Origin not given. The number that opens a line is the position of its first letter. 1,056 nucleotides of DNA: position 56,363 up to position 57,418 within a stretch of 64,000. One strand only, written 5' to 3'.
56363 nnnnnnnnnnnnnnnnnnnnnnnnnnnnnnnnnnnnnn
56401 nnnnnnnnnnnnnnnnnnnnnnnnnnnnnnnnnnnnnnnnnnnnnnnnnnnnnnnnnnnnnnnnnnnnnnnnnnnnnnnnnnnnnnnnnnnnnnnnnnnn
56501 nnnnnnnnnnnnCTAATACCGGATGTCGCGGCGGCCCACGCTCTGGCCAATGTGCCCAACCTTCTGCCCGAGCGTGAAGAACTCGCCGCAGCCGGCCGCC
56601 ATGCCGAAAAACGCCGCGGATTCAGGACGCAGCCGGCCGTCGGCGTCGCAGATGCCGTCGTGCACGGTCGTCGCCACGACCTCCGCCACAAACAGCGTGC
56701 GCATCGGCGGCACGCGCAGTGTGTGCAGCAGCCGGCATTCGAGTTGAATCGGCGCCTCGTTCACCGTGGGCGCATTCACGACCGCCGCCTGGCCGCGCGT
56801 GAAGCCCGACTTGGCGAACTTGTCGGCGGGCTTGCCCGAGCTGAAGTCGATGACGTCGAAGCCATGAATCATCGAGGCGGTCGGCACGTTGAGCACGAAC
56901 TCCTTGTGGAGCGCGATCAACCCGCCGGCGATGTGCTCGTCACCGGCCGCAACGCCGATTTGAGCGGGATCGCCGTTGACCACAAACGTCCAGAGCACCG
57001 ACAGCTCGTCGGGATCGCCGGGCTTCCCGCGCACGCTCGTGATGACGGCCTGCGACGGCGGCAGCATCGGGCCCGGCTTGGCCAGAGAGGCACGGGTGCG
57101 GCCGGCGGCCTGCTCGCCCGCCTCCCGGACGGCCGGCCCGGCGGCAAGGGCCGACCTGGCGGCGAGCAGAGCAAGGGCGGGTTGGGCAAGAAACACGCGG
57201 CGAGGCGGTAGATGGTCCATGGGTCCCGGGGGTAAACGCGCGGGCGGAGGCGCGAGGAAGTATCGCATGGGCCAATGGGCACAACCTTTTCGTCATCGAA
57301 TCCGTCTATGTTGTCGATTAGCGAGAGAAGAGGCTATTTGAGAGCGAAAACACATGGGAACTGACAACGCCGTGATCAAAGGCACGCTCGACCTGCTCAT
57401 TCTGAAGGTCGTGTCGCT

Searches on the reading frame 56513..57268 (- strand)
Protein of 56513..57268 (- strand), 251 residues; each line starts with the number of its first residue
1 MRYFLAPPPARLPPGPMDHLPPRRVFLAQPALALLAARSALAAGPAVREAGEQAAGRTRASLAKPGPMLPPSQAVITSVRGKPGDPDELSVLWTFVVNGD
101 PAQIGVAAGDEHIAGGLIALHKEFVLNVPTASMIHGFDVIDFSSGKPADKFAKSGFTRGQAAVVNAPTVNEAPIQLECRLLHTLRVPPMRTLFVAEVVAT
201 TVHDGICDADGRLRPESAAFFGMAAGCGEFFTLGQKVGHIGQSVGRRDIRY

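Call 52: search_protein_families(library=pfam, proteins=[window:56513-57268:-], max_evalue=0.0001)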
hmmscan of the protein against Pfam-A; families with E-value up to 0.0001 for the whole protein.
window:56513-57268:- (251 aa): 1 family
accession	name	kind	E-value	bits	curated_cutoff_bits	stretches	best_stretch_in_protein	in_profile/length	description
PF01613.24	Flavin_Reduct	-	1.7e-14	54.7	27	1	74-205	9-136/153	Flavin reductase like domain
